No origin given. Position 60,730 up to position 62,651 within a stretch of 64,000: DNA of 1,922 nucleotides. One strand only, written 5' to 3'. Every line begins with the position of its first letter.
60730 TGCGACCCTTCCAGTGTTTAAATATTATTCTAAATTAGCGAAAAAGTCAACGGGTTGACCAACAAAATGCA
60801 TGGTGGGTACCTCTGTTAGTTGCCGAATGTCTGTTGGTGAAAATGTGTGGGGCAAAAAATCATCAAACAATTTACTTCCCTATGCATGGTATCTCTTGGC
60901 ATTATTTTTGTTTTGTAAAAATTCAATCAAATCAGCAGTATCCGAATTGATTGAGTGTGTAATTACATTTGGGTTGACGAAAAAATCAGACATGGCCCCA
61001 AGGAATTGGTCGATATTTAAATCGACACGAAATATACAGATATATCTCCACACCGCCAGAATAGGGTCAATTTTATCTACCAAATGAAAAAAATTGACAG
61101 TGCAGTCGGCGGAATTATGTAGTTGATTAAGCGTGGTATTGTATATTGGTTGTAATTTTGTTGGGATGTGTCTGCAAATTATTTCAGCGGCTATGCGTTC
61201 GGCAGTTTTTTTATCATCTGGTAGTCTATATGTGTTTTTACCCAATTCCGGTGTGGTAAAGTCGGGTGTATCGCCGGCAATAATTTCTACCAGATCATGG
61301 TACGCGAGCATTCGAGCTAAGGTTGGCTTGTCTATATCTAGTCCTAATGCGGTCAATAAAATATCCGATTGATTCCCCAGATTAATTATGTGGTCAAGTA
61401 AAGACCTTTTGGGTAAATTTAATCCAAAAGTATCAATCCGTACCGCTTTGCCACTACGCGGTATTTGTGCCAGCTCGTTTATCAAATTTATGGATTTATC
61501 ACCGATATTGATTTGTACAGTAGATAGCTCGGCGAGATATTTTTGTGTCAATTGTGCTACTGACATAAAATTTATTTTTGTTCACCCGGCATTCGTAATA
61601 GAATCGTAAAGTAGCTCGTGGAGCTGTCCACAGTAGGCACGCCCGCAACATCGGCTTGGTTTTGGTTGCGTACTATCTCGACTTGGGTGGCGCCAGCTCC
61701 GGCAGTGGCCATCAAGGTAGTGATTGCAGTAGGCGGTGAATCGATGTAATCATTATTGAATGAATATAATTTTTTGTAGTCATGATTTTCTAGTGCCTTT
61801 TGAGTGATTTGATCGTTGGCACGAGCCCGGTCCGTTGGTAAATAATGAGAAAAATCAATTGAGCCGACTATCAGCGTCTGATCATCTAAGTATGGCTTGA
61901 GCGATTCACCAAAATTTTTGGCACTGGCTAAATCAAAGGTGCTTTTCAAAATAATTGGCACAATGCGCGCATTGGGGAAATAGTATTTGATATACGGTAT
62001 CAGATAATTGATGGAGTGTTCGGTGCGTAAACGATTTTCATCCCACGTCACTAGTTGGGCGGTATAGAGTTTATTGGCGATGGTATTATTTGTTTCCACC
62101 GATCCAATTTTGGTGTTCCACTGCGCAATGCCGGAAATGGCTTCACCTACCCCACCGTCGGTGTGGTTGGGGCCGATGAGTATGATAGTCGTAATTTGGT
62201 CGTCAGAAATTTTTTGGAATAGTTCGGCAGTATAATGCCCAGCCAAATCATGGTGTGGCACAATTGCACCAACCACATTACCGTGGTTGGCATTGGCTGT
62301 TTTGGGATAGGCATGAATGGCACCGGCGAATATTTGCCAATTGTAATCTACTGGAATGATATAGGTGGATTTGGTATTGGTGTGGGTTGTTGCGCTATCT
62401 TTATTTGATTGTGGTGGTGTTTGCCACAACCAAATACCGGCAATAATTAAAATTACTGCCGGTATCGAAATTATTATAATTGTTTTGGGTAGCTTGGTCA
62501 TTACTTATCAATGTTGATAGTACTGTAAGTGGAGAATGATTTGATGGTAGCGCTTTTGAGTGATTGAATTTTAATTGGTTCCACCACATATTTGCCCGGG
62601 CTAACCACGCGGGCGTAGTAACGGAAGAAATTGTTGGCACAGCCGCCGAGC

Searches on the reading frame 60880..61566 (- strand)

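Call 10: search_protein_families(library=pfam, proteins=[window:60880-61566:-])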
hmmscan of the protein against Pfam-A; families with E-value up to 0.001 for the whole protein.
window:60880-61566:- (228 aa): 2 families
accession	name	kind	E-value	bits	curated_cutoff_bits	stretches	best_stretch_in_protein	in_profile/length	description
PF13023.12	HD_3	-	4.9e-10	40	22.5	1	55-191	22-152/165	HD domain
PF12917.13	YfbR-like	-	6.6e-07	29.6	25.9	1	76-169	50-138/182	5'-deoxynucleotidase YfbR-like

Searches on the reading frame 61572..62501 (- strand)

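Call 10: search_protein_families(library=pfam, proteins=[window:61572-62501:-])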
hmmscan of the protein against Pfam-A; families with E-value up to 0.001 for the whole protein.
window:61572-62501:- (309 aa): 2 families
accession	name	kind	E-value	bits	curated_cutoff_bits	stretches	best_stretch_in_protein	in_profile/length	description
PF01875.22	Memo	-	9.5e-29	100.9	27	1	77-299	34-267/269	Memo-like protein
PF02900.23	LigB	-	0.0004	20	26.3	0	171-253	125-223/269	Catalytic LigB subunit of aromatic ring-opening dioxygenase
